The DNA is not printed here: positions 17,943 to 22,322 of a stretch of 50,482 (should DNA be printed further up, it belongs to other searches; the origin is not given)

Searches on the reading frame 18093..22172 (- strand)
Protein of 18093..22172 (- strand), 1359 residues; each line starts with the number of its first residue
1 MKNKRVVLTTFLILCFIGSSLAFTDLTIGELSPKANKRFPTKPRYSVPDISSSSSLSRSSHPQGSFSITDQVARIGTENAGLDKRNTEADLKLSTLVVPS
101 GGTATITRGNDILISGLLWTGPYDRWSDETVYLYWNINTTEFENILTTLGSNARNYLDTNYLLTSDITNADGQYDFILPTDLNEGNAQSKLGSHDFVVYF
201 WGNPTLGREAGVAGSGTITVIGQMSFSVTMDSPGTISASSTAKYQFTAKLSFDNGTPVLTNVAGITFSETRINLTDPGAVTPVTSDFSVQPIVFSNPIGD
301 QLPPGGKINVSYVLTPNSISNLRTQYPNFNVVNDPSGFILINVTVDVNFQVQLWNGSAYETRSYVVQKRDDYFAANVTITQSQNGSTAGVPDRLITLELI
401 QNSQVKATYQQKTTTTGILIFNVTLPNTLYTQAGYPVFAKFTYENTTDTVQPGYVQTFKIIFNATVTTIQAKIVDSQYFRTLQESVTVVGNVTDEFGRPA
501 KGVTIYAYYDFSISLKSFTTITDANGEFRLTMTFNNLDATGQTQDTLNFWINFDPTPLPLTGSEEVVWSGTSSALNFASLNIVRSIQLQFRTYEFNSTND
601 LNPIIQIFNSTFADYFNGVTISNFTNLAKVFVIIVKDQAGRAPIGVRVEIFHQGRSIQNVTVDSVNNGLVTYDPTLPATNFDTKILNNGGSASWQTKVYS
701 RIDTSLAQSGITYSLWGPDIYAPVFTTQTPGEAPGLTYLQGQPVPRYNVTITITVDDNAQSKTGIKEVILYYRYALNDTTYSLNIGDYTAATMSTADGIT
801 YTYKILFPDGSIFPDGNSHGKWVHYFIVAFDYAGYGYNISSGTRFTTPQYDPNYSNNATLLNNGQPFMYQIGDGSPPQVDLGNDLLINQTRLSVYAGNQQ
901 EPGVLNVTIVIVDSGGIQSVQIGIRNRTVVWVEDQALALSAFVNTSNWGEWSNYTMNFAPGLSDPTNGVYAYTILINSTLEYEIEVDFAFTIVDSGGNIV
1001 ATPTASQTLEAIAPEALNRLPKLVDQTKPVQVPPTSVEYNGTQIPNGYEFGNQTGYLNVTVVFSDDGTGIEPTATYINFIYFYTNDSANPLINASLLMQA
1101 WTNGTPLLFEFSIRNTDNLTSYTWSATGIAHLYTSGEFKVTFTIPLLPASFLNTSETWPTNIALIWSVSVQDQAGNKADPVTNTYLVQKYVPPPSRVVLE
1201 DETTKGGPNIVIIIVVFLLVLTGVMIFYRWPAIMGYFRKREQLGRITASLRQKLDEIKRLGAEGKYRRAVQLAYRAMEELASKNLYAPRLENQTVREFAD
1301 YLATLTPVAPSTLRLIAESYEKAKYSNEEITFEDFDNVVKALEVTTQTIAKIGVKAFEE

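Call 29: search_protein_families(library=pfam, proteins=[window:18093-22172:-], max_evalue=0.001)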
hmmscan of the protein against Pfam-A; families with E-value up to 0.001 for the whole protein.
window:18093-22172:- (1359 aa): 3 families
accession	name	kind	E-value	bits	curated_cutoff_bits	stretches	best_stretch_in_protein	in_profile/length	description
PF13559.11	DUF4129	-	2.7e-09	37.4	24.8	1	1273-1343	1-69/69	Domain of unknown function (DUF4129)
PF02369.22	Big_1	-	0.00084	19.8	34.9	1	484-533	17-67/93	Bacterial Ig-like domain (group 1)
PF13620.12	CarboxypepD_reg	-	0.00093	19.9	32.3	1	487-531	1-43/82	Carboxypeptidase regulatory-like domain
